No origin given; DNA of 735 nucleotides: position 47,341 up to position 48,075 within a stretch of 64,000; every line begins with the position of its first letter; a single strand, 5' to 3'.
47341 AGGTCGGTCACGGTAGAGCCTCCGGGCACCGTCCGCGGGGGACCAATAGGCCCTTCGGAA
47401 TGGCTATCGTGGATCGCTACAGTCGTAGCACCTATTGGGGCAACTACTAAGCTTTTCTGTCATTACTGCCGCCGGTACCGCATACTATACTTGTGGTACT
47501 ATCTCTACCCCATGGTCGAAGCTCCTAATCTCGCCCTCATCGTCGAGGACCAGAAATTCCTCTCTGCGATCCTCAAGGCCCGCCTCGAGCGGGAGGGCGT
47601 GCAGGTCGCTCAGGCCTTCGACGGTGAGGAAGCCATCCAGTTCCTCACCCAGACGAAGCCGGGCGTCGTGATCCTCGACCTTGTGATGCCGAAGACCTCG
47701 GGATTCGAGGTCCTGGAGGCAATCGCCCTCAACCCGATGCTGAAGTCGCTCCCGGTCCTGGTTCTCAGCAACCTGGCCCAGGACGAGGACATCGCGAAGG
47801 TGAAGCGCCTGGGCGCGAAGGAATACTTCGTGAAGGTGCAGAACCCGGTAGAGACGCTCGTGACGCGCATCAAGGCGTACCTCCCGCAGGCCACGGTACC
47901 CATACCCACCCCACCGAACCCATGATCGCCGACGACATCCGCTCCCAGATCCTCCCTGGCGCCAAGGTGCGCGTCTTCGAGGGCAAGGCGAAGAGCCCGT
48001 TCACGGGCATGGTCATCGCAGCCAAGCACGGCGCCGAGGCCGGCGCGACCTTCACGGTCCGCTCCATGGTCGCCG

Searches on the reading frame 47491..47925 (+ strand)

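Call 67: search_protein_families(library=pfam, proteins=[window:47491-47925:+], max_evalue=0.001)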
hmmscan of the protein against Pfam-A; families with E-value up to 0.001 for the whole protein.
window:47491-47925:+ (144 aa): 1 family
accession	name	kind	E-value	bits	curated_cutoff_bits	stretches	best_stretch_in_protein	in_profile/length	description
PF00072.30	Response_reg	-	1.7e-21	76.9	30.2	1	16-121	2-105/111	Response regulator receiver domain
